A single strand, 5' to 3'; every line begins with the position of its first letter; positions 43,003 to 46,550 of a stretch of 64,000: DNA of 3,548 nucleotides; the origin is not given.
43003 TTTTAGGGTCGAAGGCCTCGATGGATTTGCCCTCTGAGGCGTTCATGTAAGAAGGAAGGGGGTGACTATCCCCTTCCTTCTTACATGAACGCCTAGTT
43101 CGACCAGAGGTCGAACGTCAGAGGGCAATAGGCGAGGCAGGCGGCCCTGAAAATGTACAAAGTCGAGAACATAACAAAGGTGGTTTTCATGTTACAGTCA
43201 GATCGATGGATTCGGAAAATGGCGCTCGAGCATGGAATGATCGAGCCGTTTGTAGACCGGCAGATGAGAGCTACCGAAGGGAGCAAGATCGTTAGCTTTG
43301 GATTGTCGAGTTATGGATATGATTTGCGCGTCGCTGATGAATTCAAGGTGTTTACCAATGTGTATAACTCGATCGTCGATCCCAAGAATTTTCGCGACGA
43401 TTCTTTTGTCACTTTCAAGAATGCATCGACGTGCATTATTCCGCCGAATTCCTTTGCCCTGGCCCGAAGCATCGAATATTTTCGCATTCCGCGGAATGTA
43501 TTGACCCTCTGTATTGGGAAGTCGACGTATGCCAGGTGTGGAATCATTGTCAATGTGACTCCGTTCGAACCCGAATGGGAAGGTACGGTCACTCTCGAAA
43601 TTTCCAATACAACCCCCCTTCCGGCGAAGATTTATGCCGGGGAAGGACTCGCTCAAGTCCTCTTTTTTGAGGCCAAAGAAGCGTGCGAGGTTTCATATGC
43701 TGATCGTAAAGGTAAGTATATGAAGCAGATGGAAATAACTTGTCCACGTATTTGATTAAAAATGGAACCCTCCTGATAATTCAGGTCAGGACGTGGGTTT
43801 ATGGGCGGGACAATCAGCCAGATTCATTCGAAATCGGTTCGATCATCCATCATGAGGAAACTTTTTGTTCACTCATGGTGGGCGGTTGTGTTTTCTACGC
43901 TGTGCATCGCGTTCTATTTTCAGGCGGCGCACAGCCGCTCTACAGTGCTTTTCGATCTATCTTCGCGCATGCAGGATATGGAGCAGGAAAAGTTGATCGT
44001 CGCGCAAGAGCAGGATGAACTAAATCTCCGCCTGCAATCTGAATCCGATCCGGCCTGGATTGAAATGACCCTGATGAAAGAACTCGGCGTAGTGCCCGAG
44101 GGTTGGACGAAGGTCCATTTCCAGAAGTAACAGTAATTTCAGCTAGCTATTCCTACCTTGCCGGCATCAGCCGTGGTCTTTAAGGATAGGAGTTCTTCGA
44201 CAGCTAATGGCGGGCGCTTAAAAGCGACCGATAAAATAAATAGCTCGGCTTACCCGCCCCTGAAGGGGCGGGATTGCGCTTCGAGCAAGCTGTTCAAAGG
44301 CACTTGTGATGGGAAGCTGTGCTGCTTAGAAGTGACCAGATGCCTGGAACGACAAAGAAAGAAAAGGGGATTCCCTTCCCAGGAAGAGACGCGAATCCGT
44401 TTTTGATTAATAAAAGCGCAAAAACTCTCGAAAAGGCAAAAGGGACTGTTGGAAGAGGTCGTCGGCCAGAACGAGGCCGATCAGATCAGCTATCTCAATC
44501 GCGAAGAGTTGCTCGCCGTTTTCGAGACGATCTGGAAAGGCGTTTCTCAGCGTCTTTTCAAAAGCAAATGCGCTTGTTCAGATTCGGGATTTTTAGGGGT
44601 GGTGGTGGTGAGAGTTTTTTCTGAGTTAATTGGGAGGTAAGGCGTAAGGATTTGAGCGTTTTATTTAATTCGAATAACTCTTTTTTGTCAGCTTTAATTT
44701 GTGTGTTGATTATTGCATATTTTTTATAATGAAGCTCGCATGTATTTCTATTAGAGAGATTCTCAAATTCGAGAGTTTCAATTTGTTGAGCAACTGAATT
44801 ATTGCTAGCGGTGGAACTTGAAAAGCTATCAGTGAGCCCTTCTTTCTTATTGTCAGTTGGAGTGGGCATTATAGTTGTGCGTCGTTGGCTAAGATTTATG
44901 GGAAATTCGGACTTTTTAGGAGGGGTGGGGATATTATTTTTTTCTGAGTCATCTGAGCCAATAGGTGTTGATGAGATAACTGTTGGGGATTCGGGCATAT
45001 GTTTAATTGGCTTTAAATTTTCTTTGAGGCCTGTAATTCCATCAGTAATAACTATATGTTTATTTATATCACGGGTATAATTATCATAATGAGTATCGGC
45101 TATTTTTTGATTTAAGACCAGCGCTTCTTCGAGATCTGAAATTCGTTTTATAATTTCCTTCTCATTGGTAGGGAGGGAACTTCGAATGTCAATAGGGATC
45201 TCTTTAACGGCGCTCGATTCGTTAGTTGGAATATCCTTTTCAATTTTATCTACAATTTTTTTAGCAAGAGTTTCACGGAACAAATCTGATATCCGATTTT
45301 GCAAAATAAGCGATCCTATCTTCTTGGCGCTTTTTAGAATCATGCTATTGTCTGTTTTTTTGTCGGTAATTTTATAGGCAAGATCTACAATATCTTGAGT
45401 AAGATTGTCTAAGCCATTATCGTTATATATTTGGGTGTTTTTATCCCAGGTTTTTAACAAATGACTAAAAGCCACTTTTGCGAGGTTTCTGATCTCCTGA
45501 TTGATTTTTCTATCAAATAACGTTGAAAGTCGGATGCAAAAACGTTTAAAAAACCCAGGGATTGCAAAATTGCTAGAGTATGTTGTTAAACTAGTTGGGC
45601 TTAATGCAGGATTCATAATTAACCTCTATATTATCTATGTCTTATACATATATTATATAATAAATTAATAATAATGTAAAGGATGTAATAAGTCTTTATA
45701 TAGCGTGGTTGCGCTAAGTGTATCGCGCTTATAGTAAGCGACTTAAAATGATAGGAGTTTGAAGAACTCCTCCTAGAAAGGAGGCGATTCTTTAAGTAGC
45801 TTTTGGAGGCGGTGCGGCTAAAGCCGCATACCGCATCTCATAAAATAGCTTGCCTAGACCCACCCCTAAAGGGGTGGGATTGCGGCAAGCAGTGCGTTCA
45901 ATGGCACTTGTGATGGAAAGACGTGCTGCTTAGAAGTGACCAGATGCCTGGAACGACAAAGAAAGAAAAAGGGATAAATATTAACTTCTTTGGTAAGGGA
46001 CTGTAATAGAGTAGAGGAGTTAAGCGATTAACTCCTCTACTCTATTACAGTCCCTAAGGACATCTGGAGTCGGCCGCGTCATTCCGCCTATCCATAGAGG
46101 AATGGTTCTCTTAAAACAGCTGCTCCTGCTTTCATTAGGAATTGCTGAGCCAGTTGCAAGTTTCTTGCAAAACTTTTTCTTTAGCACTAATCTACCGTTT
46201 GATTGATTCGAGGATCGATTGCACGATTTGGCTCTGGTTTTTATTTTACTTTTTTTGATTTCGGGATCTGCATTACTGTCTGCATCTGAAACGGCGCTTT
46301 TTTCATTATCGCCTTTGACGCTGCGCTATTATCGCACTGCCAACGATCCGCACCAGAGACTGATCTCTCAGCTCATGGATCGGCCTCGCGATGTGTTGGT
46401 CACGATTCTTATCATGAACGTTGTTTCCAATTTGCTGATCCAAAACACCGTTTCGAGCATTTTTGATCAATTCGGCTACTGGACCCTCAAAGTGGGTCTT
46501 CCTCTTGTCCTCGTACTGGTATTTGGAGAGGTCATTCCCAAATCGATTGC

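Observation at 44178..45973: AT-rich effector-like gene bracketed by ~200-bp direct repeats (possible inserted cassette)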

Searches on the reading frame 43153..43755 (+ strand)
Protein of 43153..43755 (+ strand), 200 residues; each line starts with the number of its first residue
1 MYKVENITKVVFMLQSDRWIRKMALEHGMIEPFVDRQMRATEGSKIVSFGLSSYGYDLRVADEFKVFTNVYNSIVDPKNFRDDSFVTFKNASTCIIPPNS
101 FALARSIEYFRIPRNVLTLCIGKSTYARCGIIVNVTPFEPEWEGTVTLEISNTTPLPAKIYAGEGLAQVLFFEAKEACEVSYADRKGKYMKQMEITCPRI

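Call 10: search_protein_families(library=pfam, proteins=[window:43153-43755:+], max_evalue=0.1)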
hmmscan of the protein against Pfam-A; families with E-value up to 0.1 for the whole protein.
window:43153-43755:+ (200 aa): 2 families
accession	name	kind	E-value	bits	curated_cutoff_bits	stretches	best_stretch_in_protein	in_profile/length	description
PF22769.1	DCD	-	5.3e-35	121.2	27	1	16-173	3-152/153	dCTP deaminase-like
PF00692.24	dUTPase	-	0.00012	22.3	22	1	92-178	22-107/129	dUTPase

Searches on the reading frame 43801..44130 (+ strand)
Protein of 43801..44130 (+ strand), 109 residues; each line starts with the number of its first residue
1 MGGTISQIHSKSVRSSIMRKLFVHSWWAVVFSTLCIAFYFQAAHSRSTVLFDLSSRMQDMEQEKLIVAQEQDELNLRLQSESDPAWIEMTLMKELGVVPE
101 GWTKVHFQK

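Call 10: search_protein_families(library=pfam, proteins=[window:43801-44130:+], max_evalue=0.1)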
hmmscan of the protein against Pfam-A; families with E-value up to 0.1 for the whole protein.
window:43801-44130:+ (109 aa): 1 family
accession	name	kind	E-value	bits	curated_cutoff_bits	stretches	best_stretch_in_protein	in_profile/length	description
PF12046.13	CCB1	-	0.0038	17.1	25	1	19-75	104-159/168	Cofactor assembly of complex C subunit B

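Call 69: find_encoding_contigs(protein=window:43801-44130:+, flank=4000, max_places=10)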
Protein window:43801-44130:+ (109 aa): 3 contigs read that carry it; 1 place shown.
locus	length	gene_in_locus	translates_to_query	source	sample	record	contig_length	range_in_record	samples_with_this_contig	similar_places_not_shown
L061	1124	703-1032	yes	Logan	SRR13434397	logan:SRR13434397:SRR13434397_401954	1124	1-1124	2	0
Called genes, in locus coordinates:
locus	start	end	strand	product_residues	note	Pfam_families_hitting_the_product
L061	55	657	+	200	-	PF22769:DCD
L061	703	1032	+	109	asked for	-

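Call 78: search_protein_families(library=ncbifam, proteins=[window:43801-44130:+], max_evalue=0.01)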
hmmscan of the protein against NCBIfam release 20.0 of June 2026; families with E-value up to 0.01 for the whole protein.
window:43801-44130:+ (109 aa): 0 families

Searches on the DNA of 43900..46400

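Call 13: search_rna_families(source=window, start=43900, end=46400, threshold=evalue, max_evalue=10)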
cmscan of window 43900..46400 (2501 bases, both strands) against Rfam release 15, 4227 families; matches with E-value up to 10: 12.
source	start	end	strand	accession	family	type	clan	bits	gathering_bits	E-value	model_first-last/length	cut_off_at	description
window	45987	46060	-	RF03831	mir-627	Gene; miRNA;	-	45.6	86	7.6e-09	1-87/87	no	mir-627 microRNA precursor family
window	45986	46060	+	RF03831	mir-627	Gene; miRNA;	-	43.6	86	3.2e-08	1-87/87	no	mir-627 microRNA precursor family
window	45994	46057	+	RF03659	MIR2871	Gene; miRNA;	-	33.8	99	0.00068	1-118/118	no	MIR2871 microRNA precursor family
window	45982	46065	+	RF00721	MIR475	Gene; miRNA;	-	30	70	0.0068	1-128/128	no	MIR475 microRNA precursor family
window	45972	46056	-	RF02058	STnc400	Gene;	-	28.6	80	0.0095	1-125/125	no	Gammaproteobacterial sRNA STnc400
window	45993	46058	-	RF03423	mir-962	Gene; miRNA;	-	27.3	70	0.011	1-92/92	no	mir-962 microRNA precursor family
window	45994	46056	-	RF04164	MIR1507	Gene; miRNA;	-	25.5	73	0.0071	1-107/107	no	MIR1507 microRNA precursor family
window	45975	46049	+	RF00238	ctRNA_pND324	Gene; antisense;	-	24.7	45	1.1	1-86/86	no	ctRNA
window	45989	46061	-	RF01911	MIR2118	Gene; miRNA;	-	18.6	85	1.9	1-170/170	no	MIR2118 microRNA precursor family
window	44434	44471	+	RF01768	flavi_FSE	Cis-reg; frameshift_element;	-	15.9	43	2.1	1-62/62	no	ribosomal frameshift site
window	46345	46385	-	RF01119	sR32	Gene; snRNA; snoRNA; CD-box;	-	12.9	40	2.7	16-57/57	no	Small nucleolar RNA sR32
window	45183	45312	-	RF01497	ALIL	Cis-reg;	-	12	50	5.4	1-117/117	no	ALIL pseudoknot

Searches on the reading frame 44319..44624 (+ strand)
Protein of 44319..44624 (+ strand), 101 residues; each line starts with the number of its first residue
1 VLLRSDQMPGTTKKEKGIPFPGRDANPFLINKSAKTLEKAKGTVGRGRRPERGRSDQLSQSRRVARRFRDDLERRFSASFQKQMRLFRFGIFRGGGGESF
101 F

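Call 34: search_protein_families(library=pfam, proteins=[window:44319-44624:+], max_evalue=1)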
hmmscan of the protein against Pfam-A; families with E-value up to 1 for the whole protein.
window:44319-44624:+ (101 aa): 1 family
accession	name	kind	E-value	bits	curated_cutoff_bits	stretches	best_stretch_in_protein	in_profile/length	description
PF15792.10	LAS2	-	0.11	13.3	27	1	18-39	36-54/74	Lung adenoma susceptibility protein 2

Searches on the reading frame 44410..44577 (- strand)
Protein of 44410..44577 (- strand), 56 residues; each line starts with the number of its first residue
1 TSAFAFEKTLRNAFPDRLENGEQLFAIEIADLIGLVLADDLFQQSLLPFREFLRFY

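Call 66: search_protein_families(library=pfam, proteins=[window:44410-44577:-], max_evalue=10)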
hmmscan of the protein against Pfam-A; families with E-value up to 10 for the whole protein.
seq(56 aa): 0 families
